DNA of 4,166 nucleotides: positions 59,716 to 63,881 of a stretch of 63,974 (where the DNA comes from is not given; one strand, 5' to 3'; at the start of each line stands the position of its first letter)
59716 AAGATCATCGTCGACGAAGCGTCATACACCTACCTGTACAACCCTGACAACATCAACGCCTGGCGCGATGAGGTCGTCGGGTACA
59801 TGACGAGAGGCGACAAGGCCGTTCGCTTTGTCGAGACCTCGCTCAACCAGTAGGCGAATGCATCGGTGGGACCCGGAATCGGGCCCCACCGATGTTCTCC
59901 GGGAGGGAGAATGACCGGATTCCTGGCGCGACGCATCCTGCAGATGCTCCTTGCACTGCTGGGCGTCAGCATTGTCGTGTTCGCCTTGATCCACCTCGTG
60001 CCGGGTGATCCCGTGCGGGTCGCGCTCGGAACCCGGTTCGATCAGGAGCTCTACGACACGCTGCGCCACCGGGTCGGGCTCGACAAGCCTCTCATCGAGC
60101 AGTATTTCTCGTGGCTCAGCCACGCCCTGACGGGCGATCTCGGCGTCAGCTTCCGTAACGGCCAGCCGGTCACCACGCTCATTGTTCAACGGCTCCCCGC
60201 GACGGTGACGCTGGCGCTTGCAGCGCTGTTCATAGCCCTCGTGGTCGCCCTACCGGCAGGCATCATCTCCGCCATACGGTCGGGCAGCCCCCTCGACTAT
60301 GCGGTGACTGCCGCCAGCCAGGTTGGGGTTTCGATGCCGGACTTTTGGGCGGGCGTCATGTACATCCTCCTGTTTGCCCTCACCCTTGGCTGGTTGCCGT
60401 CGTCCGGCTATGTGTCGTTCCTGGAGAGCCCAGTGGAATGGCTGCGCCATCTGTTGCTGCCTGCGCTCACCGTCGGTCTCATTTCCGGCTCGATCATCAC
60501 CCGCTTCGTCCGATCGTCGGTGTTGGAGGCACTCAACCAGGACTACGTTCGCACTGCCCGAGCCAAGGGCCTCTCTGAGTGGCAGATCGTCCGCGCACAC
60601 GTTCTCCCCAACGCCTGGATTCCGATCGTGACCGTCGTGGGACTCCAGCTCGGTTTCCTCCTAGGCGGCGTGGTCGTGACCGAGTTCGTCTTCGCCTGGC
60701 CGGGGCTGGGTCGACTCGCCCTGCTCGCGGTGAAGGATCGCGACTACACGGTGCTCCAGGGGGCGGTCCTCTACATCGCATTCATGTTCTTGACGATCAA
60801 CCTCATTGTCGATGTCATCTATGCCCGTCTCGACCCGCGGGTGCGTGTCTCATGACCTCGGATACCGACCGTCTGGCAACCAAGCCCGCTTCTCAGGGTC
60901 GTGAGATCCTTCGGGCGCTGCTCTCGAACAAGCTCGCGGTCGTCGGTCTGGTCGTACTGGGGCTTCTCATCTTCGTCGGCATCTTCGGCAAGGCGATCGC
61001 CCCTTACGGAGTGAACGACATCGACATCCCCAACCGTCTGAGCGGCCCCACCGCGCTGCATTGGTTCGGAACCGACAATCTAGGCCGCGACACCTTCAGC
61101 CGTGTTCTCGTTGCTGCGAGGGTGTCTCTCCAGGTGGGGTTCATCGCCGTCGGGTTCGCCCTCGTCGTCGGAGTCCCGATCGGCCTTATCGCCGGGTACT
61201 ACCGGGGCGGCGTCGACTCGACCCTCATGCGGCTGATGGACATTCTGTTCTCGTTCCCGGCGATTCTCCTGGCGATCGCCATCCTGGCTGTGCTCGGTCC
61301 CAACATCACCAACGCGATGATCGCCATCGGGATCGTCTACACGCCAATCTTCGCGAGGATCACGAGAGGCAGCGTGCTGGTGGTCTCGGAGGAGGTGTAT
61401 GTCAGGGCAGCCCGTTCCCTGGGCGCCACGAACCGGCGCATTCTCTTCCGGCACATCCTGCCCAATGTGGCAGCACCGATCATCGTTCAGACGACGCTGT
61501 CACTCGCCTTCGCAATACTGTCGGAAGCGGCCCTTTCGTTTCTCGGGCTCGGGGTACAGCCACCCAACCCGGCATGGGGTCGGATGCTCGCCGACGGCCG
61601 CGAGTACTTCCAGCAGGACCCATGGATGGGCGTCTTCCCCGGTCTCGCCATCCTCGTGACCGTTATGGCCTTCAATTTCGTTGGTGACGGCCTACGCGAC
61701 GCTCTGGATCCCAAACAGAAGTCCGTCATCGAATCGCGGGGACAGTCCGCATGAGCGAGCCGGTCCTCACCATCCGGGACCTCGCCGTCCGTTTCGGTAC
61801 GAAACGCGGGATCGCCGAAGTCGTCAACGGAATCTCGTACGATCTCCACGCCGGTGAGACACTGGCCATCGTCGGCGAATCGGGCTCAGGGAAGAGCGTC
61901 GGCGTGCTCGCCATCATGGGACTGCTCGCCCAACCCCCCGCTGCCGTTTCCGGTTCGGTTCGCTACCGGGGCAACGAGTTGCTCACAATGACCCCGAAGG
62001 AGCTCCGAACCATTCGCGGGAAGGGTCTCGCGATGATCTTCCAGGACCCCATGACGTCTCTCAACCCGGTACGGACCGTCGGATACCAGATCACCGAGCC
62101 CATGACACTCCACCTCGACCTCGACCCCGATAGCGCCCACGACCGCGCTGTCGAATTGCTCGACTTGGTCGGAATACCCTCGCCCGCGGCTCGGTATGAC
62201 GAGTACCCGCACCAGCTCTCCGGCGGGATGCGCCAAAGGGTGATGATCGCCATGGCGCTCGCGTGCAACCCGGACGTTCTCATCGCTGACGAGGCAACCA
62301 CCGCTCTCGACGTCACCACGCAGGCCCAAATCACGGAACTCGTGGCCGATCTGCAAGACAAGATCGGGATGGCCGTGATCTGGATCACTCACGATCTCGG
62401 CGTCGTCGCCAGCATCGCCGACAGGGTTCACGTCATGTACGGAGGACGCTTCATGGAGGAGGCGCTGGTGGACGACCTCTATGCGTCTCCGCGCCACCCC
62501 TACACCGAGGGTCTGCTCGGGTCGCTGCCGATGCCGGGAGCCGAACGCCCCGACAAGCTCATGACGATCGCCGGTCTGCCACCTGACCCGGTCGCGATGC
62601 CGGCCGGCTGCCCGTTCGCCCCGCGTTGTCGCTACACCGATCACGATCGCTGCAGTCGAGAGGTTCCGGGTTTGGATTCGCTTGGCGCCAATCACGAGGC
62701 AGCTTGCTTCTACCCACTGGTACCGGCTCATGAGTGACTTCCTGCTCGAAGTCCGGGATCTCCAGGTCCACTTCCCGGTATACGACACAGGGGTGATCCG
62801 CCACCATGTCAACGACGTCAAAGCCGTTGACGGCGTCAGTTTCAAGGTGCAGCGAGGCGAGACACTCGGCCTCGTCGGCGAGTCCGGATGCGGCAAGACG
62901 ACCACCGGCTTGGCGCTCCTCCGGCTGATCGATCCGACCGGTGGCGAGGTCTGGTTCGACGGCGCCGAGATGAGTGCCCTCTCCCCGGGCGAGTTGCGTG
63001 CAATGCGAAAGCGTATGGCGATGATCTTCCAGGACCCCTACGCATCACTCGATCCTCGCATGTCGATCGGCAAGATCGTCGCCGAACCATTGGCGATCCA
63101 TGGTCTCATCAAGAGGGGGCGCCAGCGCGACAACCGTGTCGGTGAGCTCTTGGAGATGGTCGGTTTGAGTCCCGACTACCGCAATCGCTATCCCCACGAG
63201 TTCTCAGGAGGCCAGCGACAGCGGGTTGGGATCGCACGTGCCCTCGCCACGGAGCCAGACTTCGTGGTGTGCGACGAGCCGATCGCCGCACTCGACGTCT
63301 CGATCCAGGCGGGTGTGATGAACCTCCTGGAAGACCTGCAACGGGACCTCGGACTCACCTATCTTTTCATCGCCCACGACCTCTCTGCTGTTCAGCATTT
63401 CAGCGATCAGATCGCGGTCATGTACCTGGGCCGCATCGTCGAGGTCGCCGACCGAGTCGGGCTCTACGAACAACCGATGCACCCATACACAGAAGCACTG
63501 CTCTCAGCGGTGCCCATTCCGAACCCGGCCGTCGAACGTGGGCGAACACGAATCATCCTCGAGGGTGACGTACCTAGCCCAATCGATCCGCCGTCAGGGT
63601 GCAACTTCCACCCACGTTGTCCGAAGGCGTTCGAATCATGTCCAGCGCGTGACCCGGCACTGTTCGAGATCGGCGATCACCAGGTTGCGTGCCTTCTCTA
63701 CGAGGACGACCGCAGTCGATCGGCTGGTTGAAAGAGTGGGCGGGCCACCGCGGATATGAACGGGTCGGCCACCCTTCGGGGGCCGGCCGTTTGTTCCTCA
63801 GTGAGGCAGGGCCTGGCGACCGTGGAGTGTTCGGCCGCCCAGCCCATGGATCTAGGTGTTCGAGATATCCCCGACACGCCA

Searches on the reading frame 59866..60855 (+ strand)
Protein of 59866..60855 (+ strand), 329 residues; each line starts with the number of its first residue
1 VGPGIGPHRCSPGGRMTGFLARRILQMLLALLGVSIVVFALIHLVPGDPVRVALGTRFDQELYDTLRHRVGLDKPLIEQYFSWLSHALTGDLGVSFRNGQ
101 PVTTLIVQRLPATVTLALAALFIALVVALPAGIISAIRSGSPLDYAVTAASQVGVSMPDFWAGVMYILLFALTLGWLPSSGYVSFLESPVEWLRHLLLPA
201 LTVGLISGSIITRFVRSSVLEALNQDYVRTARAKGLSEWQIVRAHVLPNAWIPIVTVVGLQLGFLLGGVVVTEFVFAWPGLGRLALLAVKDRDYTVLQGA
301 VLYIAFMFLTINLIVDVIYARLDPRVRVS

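Call 21: search_protein_families(library=ncbifam, proteins=[window:59866-60855:+], max_evalue=0.00001)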
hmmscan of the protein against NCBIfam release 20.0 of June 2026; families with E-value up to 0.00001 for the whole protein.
window:59866-60855:+ (329 aa): 17 families
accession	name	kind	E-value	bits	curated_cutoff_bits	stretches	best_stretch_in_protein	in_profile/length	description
NF045470.1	Opp2B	equivalog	3.4e-100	335.1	350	1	23-327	1-300/300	nickel ABC transporter permease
NF045472.1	Opp4B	equivalog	1.2e-82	277.7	450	1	16-327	1-319/319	oligopeptide ABC transporter permease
NF045469.1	Opp1B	equivalog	1.7e-82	277.4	380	1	16-327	1-307/307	nickel/cobalt ABC transporter permease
TIGR02789.1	nickel_nikB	equivalog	2.3e-82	276.9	447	1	16-327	1-307/314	nickel ABC transporter permease subunit NikB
NF007677.0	PRK10352.1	equivalog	3.3e-82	276.1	433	1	16-328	1-308/314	nickel ABC transporter permease subunit NikB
NF011661.0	PRK15081.1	equivalog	3.4e-81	273.1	463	1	16-327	1-304/306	glutathione ABC transporter permease GsiC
NF008161.0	PRK10914.1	equivalog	1.4e-75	254.6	590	2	192-327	201-336/339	dipeptide ABC transporter permease DppB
NF045471.1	Opp3B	equivalog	2.8e-66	224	480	1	16-329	1-305/308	oligopeptide ABC transporter permease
NF007008.0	PRK09471.1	equivalog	3.1e-55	187.8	388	1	16-327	1-305/306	oligopeptide ABC transporter permease OppB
NF011690.0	PRK15110.1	equivalog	1.3e-50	172.7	432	2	192-324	179-311/321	putrescine export ABC transporter permease SapB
NF011712.0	PRK15133.1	subfamily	4.6e-39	134.4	445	1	58-327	81-360/364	microcin C ABC transporter permease YejB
NF043081.1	MMSYN1_0165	equivalog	3.9e-30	105.1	350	1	95-328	160-386/388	oligopeptide ABC transporter permease OppB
TIGR02790.1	nickel_nikC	equivalog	1.7e-09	37.7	358.45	1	209-267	137-195/258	nickel ABC transporter permease subunit NikC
NF045474.1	Opp2C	equivalog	2.4e-09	37.1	300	1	208-265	114-171/236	nickel transporter permease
NF045476.1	Opp4C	equivalog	5.5e-09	35.7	350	1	197-282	141-222/278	oligopeptide ABC transporter permease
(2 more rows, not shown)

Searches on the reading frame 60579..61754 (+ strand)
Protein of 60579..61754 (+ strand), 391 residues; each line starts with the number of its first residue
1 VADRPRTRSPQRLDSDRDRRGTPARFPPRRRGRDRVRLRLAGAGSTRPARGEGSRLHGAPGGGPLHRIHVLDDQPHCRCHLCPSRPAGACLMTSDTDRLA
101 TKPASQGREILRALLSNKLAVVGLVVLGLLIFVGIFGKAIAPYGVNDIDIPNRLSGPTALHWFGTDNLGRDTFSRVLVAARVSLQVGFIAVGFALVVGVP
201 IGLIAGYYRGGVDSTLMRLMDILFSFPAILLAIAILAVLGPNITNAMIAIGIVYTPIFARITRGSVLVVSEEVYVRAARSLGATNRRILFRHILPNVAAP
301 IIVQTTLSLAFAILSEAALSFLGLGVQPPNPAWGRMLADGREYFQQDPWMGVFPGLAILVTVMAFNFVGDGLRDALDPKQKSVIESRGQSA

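Call 21: search_protein_families(library=ncbifam, proteins=[window:60579-61754:+], max_evalue=0.00001)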
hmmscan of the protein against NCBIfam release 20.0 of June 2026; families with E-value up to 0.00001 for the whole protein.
window:60579-61754:+ (391 aa): 26 families (the best 25 are shown)
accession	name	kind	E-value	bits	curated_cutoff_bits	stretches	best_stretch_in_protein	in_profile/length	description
NF045476.1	Opp4C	equivalog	1e-92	310.4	350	1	108-379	4-278/278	oligopeptide ABC transporter permease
NF011662.0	PRK15082.1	equivalog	5e-88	295.4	484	1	107-381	26-301/303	glutathione ABC transporter permease GsiD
NF045473.1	Opp1C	equivalog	5.4e-88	294.9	350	1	115-379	2-266/267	nickel/cobalt ABC transporter permease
NF045474.1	Opp2C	equivalog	2.8e-86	288.9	300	1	147-377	6-236/236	nickel transporter permease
TIGR02790.1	nickel_nikC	equivalog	1.3e-84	283.9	358.45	1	121-377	2-258/258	nickel ABC transporter permease subunit NikC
NF007376.0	PRK09881.1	equivalog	6.7e-83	278.1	434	1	105-381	18-294/298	D,D-dipeptide ABC transporter permease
NF008160.0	PRK10913.1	equivalog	2.4e-80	270.2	483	1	98-381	10-299/300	dipeptide ABC transporter permease DppC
NF007738.0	PRK10417.1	equivalog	1.4e-74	251.1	335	1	117-380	8-271/277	nickel ABC transporter permease subunit NikC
NF045475.1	Opp3C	equivalog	6.6e-69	232.5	450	1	160-381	107-328/328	oligopeptide ABC transporter permease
NF047573.1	opine_perm_CntC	exception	2.9e-66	223.6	440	1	110-379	1-270/271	staphylopine uptake ABC transporter permease subunit CntC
NF011935.0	PRK15406.1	equivalog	6.7e-62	209.9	433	1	104-380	23-301/302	oligopeptide ABC transporter permease OppC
NF011691.0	PRK15111.1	equivalog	2.9e-52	178.1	379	1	101-377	10-292/296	putrescine export ABC transporter permease SapC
NF043080.1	MMSYN1_0166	equivalog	9.9e-45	152.8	370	1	94-380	14-305/307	oligopeptide ABC transporter permease OppC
NF011596.0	PRK15021.1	subfamily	2.5e-33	115.5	439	1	155-380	115-339/341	microcin C ABC transporter permease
NF045470.1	Opp2B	equivalog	7.9e-12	45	350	1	173-313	84-239/300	nickel ABC transporter permease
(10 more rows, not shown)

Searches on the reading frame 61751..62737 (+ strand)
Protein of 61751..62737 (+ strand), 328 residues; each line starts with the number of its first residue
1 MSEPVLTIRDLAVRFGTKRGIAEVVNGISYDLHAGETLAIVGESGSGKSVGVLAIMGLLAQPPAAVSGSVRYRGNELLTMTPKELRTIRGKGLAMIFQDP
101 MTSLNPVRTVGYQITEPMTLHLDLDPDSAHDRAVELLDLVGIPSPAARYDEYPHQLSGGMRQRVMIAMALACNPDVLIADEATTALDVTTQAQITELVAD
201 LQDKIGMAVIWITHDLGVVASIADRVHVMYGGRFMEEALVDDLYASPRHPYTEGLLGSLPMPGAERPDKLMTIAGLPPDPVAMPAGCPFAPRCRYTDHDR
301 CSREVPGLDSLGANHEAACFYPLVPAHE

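Call 21: search_protein_families(library=ncbifam, proteins=[window:61751-62737:+], max_evalue=0.00001)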
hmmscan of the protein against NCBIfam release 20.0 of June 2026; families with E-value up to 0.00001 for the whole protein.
window:61751-62737:+ (328 aa): 181 families (the best 25 are shown)
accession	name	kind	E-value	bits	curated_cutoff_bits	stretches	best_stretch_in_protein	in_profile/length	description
NF007010.1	PRK09473.1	subfamily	1.1e-108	362.8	575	1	6-322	2-314/318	oligopeptide ABC transporter ATP-binding protein OppD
NF008246.0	PRK11022.1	equivalog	1.5e-103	346.3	541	1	5-323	3-318/326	dipeptide ABC transporter ATP-binding protein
NF043079.1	MMSYN1_0167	equivalog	5.5e-100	335.7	740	2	81-296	296-510/561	oligopeptide ABC transporter ATP-binding protein OppD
NF011713.0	PRK15134.1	equivalog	2e-88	297.3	834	1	1-261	1-262/529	microcin C ABC transporter ATP-binding protein YejF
NF007613.0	PRK10261.1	equivalog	1.4e-87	294.6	1077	1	3-266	10-279/623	glutathione ABC transporter ATP-binding protein GsiA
NF008453.0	PRK11308.1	subfamily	4e-79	266.3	408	1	3-321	10-325/334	dipeptide ABC transporter ATP-binding protein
NF011659.0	PRK15079.1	equivalog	1.1e-72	244.6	540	1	15-320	30-329/334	murein tripeptide/oligopeptide ABC transporter ATP binding protein OppF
NF047576.1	opine_ATP_CntF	equivalog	9.5e-71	238.1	385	1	6-256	3-250/264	staphylopine uptake ABC transporter ATP-binding protein CntF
TIGR02770.1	nickel_nikD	equivalog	1e-70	237.7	318.7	1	25-257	2-227/230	nickel import ATP-binding protein NikD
NF047578.1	opine_ATP_CntD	equivalog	1.6e-70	237.4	380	1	6-257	3-251/266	staphylopine uptake ABC transporter ATP-binding protein CntD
NF043071.1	DppF_dipep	equivalog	1e-68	232.2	660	1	22-320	36-325/331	dipeptide ABC transporter ATP-binding subunit DppF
NF011674.0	PRK15093.1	equivalog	2.1e-63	214.5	627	1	4-323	2-325/330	putrescine export ABC transporter ATP-binding protein SapD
TIGR02769.1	nickel_nikE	equivalog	1.2e-56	192.1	332.55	1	16-256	18-250/265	nickel import ATP-binding protein NikE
NF043078.1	MMSYN1_0168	equivalog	1.9e-53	182.1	800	2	150-265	488-603/649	oligopeptide ABC transporter ATP-binding protein OppF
NF007739.0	PRK10419.1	subfamily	4.1e-52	177.3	354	1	16-243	19-239/268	nickel ABC transporter ATP-binding protein NikE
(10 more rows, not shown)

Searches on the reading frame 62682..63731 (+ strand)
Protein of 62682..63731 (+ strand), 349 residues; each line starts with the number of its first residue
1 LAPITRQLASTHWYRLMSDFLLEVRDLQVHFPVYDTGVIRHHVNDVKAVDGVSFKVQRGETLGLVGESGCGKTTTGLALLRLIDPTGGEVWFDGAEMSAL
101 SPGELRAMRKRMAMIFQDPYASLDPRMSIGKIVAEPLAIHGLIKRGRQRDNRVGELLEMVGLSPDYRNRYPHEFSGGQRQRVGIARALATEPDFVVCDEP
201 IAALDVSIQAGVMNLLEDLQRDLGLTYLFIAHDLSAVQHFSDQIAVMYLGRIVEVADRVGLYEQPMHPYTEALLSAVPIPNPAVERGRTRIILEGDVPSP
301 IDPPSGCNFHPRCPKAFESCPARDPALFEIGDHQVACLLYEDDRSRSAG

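Call 21: search_protein_families(library=ncbifam, proteins=[window:62682-63731:+], max_evalue=0.00001)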
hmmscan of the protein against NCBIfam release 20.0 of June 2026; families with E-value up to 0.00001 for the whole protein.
window:62682-63731:+ (349 aa): 180 families (the best 25 are shown)
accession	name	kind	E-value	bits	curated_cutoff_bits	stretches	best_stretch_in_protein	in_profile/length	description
NF011659.0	PRK15079.1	equivalog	6.4e-122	406.4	540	1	19-339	9-330/334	murein tripeptide/oligopeptide ABC transporter ATP binding protein OppF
NF008453.0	PRK11308.1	subfamily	2.3e-116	388.7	408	1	17-344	8-330/334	dipeptide ABC transporter ATP-binding protein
NF043071.1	DppF_dipep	equivalog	3.5e-103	345.5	660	1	18-343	10-330/331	dipeptide ABC transporter ATP-binding subunit DppF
NF007613.0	PRK10261.1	equivalog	4.9e-103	345.7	1077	1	19-302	311-591/623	glutathione ABC transporter ATP-binding protein GsiA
NF043078.1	MMSYN1_0168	equivalog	6.3e-91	305.9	800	3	152-293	472-613/649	oligopeptide ABC transporter ATP-binding protein OppF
NF011713.0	PRK15134.1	equivalog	5.6e-84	282.6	834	2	20-200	274-452/529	microcin C ABC transporter ATP-binding protein YejF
NF008246.0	PRK11022.1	equivalog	1.2e-70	238.2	541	1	21-346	3-323/326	dipeptide ABC transporter ATP-binding protein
NF007010.1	PRK09473.1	subfamily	5.7e-69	232.3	575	1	21-337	1-311/318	oligopeptide ABC transporter ATP-binding protein OppD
TIGR02769.1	nickel_nikE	equivalog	6.7e-69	232.3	332.55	1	21-282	2-258/265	nickel import ATP-binding protein NikE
NF007739.0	PRK10419.1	subfamily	2.9e-63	213.9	354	1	21-283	3-260/268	nickel ABC transporter ATP-binding protein NikE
NF043079.1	MMSYN1_0167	equivalog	2.9e-59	201.3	740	1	104-338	299-532/561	oligopeptide ABC transporter ATP-binding protein OppD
NF011692.0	PRK15112.1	equivalog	3.5e-57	194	452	1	17-275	1-252/269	putrescine export ABC transporter ATP-binding protein SapF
TIGR01186.1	proV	subfamily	4.3e-53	180.7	326.6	1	47-278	7-234/363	betaine/proline/choline family ABC transporter ATP-binding protein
NF047576.1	opine_ATP_CntF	equivalog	8.3e-53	179.3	385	1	41-276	12-252/264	staphylopine uptake ABC transporter ATP-binding protein CntF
NF047578.1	opine_ATP_CntD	equivalog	3.4e-52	177.3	380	1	42-276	13-252/266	staphylopine uptake ABC transporter ATP-binding protein CntD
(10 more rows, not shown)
